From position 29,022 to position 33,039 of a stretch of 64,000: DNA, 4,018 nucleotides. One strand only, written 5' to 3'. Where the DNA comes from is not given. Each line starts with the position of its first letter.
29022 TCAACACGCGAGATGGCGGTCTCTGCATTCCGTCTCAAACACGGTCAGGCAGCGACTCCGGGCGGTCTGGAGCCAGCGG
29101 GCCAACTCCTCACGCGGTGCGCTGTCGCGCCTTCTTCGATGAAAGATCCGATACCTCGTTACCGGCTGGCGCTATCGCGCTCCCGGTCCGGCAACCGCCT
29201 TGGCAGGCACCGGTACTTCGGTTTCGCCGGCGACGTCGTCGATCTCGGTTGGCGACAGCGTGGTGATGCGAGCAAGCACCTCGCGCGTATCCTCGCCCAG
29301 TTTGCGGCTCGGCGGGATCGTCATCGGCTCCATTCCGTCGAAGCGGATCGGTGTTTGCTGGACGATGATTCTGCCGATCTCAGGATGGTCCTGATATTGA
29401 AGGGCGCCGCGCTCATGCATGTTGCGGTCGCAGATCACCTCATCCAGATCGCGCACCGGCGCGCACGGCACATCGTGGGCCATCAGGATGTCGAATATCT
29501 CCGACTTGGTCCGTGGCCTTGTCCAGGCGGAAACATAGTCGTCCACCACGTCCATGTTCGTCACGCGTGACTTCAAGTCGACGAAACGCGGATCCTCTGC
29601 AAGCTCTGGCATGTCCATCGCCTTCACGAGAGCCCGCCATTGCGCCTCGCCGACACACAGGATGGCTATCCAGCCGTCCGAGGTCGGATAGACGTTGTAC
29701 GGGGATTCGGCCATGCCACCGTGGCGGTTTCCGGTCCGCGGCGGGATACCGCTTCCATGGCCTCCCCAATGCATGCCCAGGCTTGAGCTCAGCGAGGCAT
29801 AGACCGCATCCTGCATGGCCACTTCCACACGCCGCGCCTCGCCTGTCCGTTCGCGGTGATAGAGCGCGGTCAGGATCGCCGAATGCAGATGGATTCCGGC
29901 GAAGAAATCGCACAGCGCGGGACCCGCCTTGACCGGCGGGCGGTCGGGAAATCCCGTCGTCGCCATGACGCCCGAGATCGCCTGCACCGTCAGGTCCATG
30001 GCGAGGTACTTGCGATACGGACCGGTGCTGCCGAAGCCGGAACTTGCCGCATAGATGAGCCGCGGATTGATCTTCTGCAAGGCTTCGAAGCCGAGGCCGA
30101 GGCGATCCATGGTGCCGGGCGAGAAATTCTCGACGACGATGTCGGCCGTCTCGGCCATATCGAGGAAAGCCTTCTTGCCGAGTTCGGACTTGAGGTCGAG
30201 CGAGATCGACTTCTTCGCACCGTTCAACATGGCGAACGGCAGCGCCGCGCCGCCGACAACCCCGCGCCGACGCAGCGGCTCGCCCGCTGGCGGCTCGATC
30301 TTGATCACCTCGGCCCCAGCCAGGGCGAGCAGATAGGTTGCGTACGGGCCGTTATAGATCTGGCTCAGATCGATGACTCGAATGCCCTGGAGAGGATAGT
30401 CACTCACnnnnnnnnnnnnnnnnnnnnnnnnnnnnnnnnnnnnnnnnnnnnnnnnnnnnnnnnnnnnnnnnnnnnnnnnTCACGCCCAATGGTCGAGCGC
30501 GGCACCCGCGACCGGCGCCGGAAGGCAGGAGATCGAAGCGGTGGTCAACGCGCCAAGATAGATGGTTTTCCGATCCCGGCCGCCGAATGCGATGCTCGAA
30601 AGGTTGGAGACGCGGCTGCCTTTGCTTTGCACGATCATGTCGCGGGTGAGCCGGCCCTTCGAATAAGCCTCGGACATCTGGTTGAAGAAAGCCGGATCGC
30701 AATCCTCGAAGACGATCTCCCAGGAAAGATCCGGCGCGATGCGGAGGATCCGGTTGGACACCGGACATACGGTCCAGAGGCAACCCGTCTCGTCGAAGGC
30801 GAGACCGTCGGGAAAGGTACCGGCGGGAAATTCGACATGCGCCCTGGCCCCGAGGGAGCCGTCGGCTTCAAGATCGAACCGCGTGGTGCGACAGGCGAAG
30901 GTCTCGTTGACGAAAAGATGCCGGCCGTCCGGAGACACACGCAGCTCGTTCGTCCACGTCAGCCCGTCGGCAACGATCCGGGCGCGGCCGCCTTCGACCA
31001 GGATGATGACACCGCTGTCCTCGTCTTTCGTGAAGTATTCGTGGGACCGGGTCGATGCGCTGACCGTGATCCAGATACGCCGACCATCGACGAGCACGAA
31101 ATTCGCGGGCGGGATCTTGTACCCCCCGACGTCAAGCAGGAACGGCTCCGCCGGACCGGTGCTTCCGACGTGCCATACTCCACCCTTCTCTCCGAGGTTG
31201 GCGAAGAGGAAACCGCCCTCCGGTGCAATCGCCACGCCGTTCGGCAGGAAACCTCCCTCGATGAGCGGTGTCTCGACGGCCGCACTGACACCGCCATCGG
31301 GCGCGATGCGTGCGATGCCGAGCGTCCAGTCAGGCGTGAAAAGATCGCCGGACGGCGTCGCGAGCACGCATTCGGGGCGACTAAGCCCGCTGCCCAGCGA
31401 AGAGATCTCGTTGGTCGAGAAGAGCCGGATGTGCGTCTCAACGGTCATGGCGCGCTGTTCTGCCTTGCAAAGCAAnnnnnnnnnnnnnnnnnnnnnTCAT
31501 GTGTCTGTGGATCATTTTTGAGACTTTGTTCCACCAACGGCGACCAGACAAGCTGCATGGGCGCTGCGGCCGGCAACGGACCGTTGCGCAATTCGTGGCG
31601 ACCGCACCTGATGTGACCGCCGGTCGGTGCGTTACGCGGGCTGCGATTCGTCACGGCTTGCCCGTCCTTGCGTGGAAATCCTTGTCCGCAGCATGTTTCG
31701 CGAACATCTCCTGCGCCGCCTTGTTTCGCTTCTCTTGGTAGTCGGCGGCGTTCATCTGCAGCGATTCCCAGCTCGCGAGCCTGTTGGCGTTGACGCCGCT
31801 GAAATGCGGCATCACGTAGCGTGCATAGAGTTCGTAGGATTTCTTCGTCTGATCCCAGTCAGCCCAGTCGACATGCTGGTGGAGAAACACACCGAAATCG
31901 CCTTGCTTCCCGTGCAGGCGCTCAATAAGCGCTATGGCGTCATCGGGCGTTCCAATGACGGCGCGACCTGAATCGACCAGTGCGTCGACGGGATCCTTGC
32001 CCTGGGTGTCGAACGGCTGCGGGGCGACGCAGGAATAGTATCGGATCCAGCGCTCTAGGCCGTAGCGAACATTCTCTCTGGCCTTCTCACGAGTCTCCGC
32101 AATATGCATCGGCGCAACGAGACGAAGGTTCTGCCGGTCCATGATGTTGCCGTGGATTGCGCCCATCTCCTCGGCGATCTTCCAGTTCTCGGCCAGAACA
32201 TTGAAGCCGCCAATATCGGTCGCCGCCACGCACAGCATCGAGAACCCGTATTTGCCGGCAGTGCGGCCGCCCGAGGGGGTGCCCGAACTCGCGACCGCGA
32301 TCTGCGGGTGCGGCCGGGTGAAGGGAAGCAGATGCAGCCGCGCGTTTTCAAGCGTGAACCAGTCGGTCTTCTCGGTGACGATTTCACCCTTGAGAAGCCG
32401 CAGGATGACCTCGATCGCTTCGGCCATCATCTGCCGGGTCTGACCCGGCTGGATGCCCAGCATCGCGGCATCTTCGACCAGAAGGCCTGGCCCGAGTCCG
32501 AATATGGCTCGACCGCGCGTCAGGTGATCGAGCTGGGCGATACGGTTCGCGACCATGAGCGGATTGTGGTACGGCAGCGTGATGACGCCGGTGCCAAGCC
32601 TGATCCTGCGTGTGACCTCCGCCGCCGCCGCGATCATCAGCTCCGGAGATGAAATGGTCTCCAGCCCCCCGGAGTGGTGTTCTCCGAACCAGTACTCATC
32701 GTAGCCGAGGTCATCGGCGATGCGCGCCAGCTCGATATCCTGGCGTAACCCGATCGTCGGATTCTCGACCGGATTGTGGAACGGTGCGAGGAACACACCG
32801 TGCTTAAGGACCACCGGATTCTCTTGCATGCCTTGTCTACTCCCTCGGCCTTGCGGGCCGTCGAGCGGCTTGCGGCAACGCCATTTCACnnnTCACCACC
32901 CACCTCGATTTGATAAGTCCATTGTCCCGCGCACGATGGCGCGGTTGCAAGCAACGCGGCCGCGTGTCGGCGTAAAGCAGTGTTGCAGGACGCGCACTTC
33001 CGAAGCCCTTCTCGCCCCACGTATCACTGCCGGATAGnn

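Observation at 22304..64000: Forty-kb accessory catabolic island whose enzyme set suggests cyclic enone/ketone (terpenoid-like) degradation: enone reduction, Baeyer-Villiger oxygenation, lactone hydrolysis, CoA activation and branched-chain beta-oxidation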

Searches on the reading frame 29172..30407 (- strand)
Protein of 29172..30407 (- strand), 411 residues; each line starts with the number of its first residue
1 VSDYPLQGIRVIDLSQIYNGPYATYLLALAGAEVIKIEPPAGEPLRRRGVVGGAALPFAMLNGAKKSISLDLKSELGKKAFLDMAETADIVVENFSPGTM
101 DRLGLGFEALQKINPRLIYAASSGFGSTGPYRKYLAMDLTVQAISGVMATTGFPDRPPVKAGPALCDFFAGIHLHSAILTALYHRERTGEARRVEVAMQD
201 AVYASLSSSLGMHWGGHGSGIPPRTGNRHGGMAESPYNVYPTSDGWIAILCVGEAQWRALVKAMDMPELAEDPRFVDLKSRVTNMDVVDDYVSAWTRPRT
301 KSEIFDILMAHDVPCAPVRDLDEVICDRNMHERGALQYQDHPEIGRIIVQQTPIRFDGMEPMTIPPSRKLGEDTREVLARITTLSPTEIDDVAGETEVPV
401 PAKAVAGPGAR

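Call 5: search_protein_families(library=pfam, proteins=[window:29172-30407:-])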
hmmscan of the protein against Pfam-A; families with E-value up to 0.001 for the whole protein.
window:29172-30407:- (411 aa): 1 family
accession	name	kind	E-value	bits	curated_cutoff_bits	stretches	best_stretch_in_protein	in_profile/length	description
PF02515.22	CoA_transf_3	-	4.1e-115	385.2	23.3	1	6-374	1-366/366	CoA-transferase family III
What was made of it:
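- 29172..30407 (-): CoAT1, a family-III CoA-transferase. Pfam CoA_transf_3, E = 4e-115 (call 5).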

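Call 17: search_protein_families(library=ncbifam, proteins=[window:29172-30407:-], max_evalue=0.00001)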
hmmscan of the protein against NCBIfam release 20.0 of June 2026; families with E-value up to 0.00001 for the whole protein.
window:29172-30407:- (411 aa): 7 families
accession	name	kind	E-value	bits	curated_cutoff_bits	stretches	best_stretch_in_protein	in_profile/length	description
NF008511.0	PRK11430.1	equivalog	8.2e-85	285.2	522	1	3-373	7-371/381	CoA:oxalate CoA-transferase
NF003809.0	PRK05398.1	subfamily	1.8e-83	280.4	442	2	4-203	3-205/416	formyl-CoA transferase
TIGR03253.1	oxalate_frc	equivalog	3.8e-80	269.6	504.2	1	5-393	3-411/416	formyl-CoA transferase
NF041294.1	Scnl_mescCoAtase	equivalog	6.7e-77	259.2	700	1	6-378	4-380/381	succinyl-CoA:mesaconate CoA-transferase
NF052585.1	SucGlutTfsCaiB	equivalog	3.1e-75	253.2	750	1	3-383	5-390/394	succinate--glutarate CoA-transferase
NF002914.1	PRK03525.1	equivalog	1.5e-37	129.4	413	1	5-393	9-392/400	L-carnitine CoA-transferase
TIGR04253.1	mesacon_CoA_iso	equivalog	4e-25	88.7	725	1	6-393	3-395/403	2-methylfumaryl-CoA isomerase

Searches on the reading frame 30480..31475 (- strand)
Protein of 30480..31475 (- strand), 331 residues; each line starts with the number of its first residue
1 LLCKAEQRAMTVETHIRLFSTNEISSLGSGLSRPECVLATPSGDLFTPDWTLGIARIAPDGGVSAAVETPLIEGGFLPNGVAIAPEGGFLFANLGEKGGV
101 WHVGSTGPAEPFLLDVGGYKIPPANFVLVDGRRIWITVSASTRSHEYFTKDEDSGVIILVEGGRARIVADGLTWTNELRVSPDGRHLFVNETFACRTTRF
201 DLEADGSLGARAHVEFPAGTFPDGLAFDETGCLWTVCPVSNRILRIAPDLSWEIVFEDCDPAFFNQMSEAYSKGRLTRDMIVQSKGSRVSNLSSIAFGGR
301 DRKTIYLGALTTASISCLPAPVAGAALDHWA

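Call 5: search_protein_families(library=pfam, proteins=[window:30480-31475:-])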
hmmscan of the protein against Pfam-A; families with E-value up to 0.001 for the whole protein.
window:30480-31475:- (331 aa): 2 families
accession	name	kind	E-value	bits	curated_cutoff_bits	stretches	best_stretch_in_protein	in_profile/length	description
PF08450.18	SGL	-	1.3e-18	68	26.3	1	54-249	24-213/246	SMP-30/Gluconolactonase/LRE-like region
PF03088.22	Str_synth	-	0.00058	20.4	25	0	165-200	49-84/89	Strictosidine synthase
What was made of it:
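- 30480..31475 (-): SGL/SMP-30-type beta-propeller; a putative lactonase. Pfam SGL, E = 1.3e-18 (call 5).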

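Call 17: search_protein_families(library=ncbifam, proteins=[window:30480-31475:-], max_evalue=0.00001)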
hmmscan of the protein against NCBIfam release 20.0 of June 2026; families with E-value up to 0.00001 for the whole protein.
window:30480-31475:- (331 aa): 0 families

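Call 67: search_solved_structures(query=window:30480-31475:-, max_evalue=0.001)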
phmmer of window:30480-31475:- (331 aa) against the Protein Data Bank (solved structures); distinct sequences matched with E-value up to 0.001: 21.
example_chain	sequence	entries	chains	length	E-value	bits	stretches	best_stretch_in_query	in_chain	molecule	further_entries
6i37_A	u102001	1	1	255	1.9e-11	46.7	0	215-251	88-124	nv1Pizza6-AYW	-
6i38_A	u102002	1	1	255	2.9e-11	46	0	216-251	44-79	nv2Pizza6-AYW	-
6f0q_A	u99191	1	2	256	3.3e-11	45.9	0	216-252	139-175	Pizza6-AYW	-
6i3b_A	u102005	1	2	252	3.4e-11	45.8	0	215-251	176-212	cPizza6-AYW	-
6i3a_A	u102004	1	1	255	1.3e-09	40.6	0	215-251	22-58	v22Pizza6-AYW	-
6i39_A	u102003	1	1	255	1.8e-09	40.2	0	214-251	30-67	v31Pizza6-AYW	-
7zph_A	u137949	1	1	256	3.8e-08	35.8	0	216-251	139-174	Pizza6-TNK-RSH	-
7zcj_A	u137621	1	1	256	4.1e-08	35.7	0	216-251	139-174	Pizza6-TNH-TSH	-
7zpw_A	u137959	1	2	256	4.3e-08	35.6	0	215-251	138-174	Pizza6-TSK-TSH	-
6f0s_A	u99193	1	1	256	9.3e-08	34.5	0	215-252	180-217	Pizza6-SYW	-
7zpz_A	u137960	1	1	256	1e-07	34.4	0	216-251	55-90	Pizza6-TSR-TSH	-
7zq2_A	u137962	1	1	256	1.9e-07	33.5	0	215-251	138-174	Pizza6-RSH-TSH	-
7zqg_A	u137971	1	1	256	2e-07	33.4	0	216-252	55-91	Pizza6-KSH-TSH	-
6nau_A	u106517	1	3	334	2.3e-07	33.2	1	170-232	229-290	6-phosphogluconolactonase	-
7plb_A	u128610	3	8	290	2.2e-06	30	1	162-238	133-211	Smp-30/Cgr1 family protein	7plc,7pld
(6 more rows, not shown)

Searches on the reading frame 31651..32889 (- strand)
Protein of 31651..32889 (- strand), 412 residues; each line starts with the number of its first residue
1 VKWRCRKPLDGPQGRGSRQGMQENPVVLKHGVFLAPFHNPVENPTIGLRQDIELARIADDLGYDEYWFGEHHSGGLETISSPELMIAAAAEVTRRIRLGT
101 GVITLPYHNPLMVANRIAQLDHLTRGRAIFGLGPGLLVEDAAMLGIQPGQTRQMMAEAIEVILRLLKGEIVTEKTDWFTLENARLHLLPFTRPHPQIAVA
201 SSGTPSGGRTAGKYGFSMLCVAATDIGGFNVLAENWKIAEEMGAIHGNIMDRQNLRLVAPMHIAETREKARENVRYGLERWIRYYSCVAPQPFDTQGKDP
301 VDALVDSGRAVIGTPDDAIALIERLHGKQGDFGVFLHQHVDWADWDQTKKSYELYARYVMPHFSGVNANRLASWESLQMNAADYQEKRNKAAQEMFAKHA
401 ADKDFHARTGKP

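Call 5: search_protein_families(library=pfam, proteins=[window:31651-32889:-])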
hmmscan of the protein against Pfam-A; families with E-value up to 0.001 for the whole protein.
window:31651-32889:- (412 aa): 1 family
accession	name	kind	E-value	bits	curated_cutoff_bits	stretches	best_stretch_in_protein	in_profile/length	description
PF00296.26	Bac_luciferase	-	5.2e-47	161.2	27.9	1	33-326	5-308/314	Luciferase-like monooxygenase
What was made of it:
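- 31651..32829 (-): LLM, a luciferase-like flavin monooxygenase of 392 aa, in a family that sources label LimB-like. Pfam Bac_luciferase, E = 5e-47 (call 5).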

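Call 16: find_encoding_contigs(protein=window:31651-32889:-, flank=10000, max_places=6)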
Protein window:31651-32889:- (412 aa): no gene with exactly this product is on record in the collection.

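Call 17: search_protein_families(library=ncbifam, proteins=[window:31651-32889:-], max_evalue=0.00001)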
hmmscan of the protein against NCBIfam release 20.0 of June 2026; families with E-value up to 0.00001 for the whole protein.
window:31651-32889:- (412 aa): 30 families (the best 25 are shown)
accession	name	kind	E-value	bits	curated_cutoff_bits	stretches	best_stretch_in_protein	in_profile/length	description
TIGR03619.1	F420_Rv2161c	subfamily_domain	1.1e-28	100.5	166.9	1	53-271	2-233/247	TIGR03619 family F420-dependent LLM class oxidoreductase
TIGR03558.1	oxido_grp_1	subfamily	1.1e-28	100.4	166.95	1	44-318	15-287/325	MsnO8 family LLM class oxidoreductase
TIGR03858.1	LLM_2I7G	subfamily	3.7e-27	95.2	462.25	1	47-362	24-335/337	Atu2307/SP_0267 family LLM class monooxygenase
TIGR04020.1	seco_metab_LLM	subfamily_domain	8.9e-24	84.2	244.45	1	52-285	22-253/341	MupA/Atu3671 family FMN-dependent luciferase-like monooxygenase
TIGR04027.1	LLM_KPN_01858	hypoth_equivalog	3.8e-23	82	412.9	1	55-362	26-324/326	putative FMN-dependent luciferase-like monooxygenase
TIGR03560.1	F420_Rv1855c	subfamily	2e-22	80.1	231.4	1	51-218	15-191/227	TIGR03560 family F420-dependent LLM class oxidoreductase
NF002619.0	PRK02271.1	equivalog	7e-21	74.8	276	1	52-275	17-227/329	5,10-methylenetetrahydromethanopterin reductase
TIGR03557.1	F420_G6P_family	subfamily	1e-18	67.5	210.4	1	47-219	11-186/316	TIGR03557 family F420-dependent LLM class oxidoreductase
TIGR03555.1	F420_mer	equivalog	1.4e-18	67.4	348.7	1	53-273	16-224/325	5,10-methylenetetrahydromethanopterin reductase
TIGR03621.1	F420_MSMEG_2516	subfamily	1.6e-17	63.6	213.15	1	51-325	16-268/295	TIGR03621 family F420-dependent LLM class oxidoreductase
TIGR03571.1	lucif_BA3436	subfamily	8.3e-17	61.4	303.9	1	35-202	17-190/304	TIGR03571 family LLM class oxidoreductase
NF052254.1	luciferase_Alph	exception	5.2e-16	58.8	600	1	29-286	2-254/354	luciferase subunit alpha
NF007802.0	PRK10508.1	equivalog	3.8e-14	52.5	540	1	48-144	26-122/335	luciferase-like monooxygenase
TIGR04465.1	ArgArg_F420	equivalog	1e-12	47.8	470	1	54-243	65-256/364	F420-dependent hydroxymycolic acid dehydrogenase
TIGR03857.1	F420_MSMEG_2249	hypoth_equivalog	1.8e-12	47.2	218.4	1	49-213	14-169/329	TIGR03857 family LLM class F420-dependent oxidoreductase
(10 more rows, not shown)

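Call 20: find_related_loci(query=window:31651-32889:-, collection=genome_contigs, flank=10000)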
Query window:31651-32889:- (412 aa) in genome_contigs; peptide patterns used: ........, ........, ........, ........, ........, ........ (x = any residue, [..] = any of these).
332 stretches matched a pattern; 298 encode a relative of the query (tblastn E <= 1e-3); the best 80 are kept; 80 distinct loci.
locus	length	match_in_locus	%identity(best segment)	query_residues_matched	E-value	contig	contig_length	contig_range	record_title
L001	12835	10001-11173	82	21-411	0e+0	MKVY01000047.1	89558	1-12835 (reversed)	MAG: Rhizobiales bacterium 65-9 SCNpilot_cont_300_bf_scaffold_676, whole genome shotgun sequence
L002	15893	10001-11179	66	8-401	6e-174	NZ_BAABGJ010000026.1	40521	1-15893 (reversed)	Variovorax defluvii strain JCM 17804 sequence26, whole genome shotgun sequence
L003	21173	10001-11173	65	7-399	2e-171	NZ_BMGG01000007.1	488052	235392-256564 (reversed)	Chelatococcus reniformis strain CGMCC 1.12919 sequence07, whole genome shotgun sequence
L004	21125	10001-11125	67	26-401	1e-170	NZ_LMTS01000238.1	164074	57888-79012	Variovorax sp. WDL1 contig_612, whole genome shotgun sequence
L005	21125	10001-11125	66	26-401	2e-170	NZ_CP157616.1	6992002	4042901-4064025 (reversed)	Variovorax sp. KK3 chromosome, complete genome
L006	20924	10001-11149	65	18-401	7e-169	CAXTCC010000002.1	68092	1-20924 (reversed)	MAG TPA_asm: uncultured Variovorax sp. isolate private_GTX0163_metawrap_bin.12 genome assembly, contig: private_GTX0163_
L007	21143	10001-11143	63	24-405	6e-166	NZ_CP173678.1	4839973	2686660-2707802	Zavarzinia sp. CC-PAN008 chromosome, complete genome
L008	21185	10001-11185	62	20-411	2e-164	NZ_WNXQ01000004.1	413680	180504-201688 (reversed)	Pseudooceanicola pacificus strain 216_PA32_1 contig4, whole genome shotgun sequence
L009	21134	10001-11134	64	26-403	2e-164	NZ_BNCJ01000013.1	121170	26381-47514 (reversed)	Seohaeicola zhoushanensis strain KCTC 42650 sequence13, whole genome shotgun sequence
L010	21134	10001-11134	64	26-403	2e-164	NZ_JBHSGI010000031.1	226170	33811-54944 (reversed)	Seohaeicola nanhaiensis strain CGMCC 1.12759 platanus_K_17_124_31, whole genome shotgun sequence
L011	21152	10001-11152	62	26-409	2e-160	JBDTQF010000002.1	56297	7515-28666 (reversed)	MAG: Burkholderiales bacterium isolate cluster3_bin.215 NODE_1289_length_56297_cov_7.455887, whole genome shotgun sequen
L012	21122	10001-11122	63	27-399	5e-160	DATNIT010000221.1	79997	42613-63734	MAG TPA_asm: Stellaceae bacterium isolate SMAG_U11380 k141_322392, whole genome shotgun sequence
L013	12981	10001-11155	61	26-411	1e-157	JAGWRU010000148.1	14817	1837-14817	MAG: Rhodospirillales bacterium isolate REEB333 k141_2740482, whole genome shotgun sequence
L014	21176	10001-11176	61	24-411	7e-157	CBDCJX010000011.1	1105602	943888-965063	MAG: Acetobacteraceae bacterium isolate 59ae19c5-08b7-4401-9985-2d92c17870d3 genome assembly, contig: contig_11, whole g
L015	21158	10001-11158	60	17-403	5e-157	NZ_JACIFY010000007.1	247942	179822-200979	Rhizobium esperanzae strain SEMIA 4089 Ga0394391_07, whole genome shotgun sequence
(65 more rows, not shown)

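Call 22: search_solved_structures(query=window:31651-32889:-, max_evalue=0.00001)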
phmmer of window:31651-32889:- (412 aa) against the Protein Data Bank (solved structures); distinct sequences matched with E-value up to 0.00001: 23.
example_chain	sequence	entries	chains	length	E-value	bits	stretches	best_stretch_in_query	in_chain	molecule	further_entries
7bip_A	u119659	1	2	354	4.5e-29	104.8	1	29-364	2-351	Luciferase-like monooxygenase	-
8cbb_A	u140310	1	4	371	7.8e-21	77.7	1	31-281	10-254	Alkanal monooxygenase alpha chain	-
2i7g_A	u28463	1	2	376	3.9e-18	68.8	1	48-361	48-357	Monooxygenase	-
4uwm_A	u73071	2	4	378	8.5e-16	61.1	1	29-151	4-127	3,6-DIKETOCAMPHANE 1,6 MONOOXYGENASE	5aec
8k74_A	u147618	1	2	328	1.6e-14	56.9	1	52-172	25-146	Alkanal monooxygenase alpha chain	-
8qpl_A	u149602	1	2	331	2.8e-14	56.1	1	55-271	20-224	5,10-methylenetetrahydromethanopterin reductase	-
8qq8_A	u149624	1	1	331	2.8e-14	56.1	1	55-271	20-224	5,10-methylenetetrahydromethanopterin reductase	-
8qpm_A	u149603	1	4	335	2.9e-14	56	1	55-271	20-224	5,10-methylenetetrahydromethanopterin reductase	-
4us5_A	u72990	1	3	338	3.6e-14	55.7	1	43-135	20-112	LUCIFERASE-LIKE MONOOXYGENASE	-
4us5_D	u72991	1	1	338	3.6e-14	55.7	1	43-135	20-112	LUCIFERASE-LIKE MONOOXYGENASE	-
1rhc_A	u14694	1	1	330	3.3e-13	52.5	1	52-231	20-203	F420-dependent alcohol dehydrogenase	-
1f07_A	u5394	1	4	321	1.3e-12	50.6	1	48-170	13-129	COENZYME F420-DEPENDENT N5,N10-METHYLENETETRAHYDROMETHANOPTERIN REDUCTASE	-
6ket_A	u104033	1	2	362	3.9e-12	49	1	55-272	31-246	PuwE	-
9hav_A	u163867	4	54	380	2e-11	46.7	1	88-273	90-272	Luciferase family protein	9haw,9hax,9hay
1brl_A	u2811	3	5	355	2.8e-11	46.2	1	29-156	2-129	BACTERIAL LUCIFERASE | Alkanal monooxygenase alpha chain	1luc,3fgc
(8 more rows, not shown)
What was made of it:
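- The LLM is remote from DKCMO (call 22).
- Tried and rejected: Rejected as too remote (call 22).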

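Call 74: find_homologous_proteins(query=window:31651-32826:-, max_evalue=1e-60)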
Query window:31651-32826:- (391 aa): 7918 proteins with E <= 1e-60 among 8000 candidates; the best 120 are listed.
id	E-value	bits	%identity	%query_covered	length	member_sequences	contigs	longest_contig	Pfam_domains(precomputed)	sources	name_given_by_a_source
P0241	3.8e-267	903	100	100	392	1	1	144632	PF00296.27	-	-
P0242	5.3e-267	903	100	100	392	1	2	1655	PF00296.27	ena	-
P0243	3.6e-266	900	99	100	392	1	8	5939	PF00296.27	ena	-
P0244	9.3e-266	899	99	100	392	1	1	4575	PF00296.27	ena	-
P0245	3.4e-265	897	99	100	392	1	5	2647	PF00296.27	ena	-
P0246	3.5e-265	897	99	100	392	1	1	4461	PF00296.27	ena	-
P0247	6.5e-265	896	99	100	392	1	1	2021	PF00296.27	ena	-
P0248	8.9e-265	896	99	100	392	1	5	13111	PF00296.27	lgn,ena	-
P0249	2.4e-264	894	99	100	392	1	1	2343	PF00296.27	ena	-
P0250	4.3e-264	893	98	100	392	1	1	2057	PF00296.27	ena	-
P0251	6.1e-264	893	98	100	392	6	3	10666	PF00296.27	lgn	-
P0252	6.3e-230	781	87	97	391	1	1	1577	PF00296.27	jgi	-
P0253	2.7e-226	769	84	98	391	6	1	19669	PF00296.27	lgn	-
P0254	2.1e-223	759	85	97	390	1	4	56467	PF00296.27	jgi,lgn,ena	-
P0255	2.9e-223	759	83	100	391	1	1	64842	PF00296.27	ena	-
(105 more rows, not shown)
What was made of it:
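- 31651..32829 (-): Homologues of 60-68% identity are named 'limonene 1,2-monooxygenase' by JGI and NCBI (call 74).
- Closest known: Monocyclic monoterpene and alicyclic-acid pathways: Rhodococcus erythropolis DCL14. Same: The LLM's homologues are labelled 'limonene 1,2-monooxygenase' by sources (call 74).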
